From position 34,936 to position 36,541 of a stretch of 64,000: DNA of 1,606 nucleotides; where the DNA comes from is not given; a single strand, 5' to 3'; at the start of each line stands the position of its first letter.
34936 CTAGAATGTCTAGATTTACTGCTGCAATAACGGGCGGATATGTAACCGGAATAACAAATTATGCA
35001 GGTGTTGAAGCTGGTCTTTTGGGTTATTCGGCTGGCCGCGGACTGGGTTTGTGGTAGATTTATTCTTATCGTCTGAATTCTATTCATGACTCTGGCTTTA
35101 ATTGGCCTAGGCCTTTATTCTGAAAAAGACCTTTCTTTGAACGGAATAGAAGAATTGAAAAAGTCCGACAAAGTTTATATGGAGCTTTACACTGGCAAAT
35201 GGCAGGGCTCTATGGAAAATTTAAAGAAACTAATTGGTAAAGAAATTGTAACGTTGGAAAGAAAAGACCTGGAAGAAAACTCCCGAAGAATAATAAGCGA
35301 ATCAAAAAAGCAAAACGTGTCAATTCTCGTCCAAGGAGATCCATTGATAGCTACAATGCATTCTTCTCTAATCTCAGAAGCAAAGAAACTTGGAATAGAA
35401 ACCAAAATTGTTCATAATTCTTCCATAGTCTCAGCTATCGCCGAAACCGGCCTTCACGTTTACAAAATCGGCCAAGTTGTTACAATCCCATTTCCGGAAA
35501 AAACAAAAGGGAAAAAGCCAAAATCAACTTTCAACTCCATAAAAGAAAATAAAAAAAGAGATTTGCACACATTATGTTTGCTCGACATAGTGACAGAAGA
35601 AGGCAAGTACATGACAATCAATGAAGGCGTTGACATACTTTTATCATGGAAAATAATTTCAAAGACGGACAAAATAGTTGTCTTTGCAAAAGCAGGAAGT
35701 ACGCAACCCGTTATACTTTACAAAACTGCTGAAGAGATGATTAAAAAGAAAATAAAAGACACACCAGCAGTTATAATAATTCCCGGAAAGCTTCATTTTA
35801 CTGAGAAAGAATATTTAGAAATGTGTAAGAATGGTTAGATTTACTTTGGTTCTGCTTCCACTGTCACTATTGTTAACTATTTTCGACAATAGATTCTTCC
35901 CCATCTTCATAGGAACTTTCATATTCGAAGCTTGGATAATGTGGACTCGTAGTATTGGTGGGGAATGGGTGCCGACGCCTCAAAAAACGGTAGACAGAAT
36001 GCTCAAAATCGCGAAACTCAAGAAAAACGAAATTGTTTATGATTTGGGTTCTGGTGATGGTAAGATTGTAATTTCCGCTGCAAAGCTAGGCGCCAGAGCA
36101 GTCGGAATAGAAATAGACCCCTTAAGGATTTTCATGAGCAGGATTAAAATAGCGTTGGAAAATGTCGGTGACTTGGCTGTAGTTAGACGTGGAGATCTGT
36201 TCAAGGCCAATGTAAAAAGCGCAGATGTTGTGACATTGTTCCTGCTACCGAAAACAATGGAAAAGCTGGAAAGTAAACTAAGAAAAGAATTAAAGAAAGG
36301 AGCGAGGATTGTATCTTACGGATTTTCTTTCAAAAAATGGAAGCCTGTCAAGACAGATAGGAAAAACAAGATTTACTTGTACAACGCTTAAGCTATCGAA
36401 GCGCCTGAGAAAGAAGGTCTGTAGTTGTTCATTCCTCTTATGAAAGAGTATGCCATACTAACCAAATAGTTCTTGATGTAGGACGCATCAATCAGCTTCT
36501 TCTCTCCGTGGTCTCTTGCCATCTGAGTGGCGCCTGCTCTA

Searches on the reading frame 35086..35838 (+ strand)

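Call 70: search_protein_families(library=pfam, proteins=[window:35086-35838:+], max_evalue=0.00001)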
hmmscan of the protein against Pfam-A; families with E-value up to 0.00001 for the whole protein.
window:35086-35838:+ (250 aa): 1 family
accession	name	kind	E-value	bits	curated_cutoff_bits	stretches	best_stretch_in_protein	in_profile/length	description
PF00590.25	TP_methylase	-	8e-17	62.3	27.8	1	2-216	1-209/212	Tetrapyrrole (Corrin/Porphyrin) Methylases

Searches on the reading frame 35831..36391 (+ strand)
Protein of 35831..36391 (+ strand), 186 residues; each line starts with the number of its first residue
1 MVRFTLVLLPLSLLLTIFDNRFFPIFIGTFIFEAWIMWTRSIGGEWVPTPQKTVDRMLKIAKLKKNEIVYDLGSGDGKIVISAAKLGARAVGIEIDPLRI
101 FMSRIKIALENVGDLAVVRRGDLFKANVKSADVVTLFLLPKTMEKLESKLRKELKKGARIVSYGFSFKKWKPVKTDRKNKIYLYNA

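Call 70: search_protein_families(library=pfam, proteins=[window:35831-36391:+], max_evalue=0.00001)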
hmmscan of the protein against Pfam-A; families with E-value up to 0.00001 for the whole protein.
window:35831-36391:+ (186 aa): 3 families
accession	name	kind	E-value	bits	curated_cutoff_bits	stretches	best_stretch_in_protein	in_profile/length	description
PF06325.19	PrmA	-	2.7e-09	37.4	22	1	63-178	159-274/296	Ribosomal protein L11 methyltransferase (PrmA)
PF08123.19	DOT1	-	4.3e-06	26.9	23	0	52-95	29-74/205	Histone methylation protein DOT1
PF13847.12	Methyltransf_31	-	5.1e-06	26.7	27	1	64-165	2-112/145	Methyltransferase domain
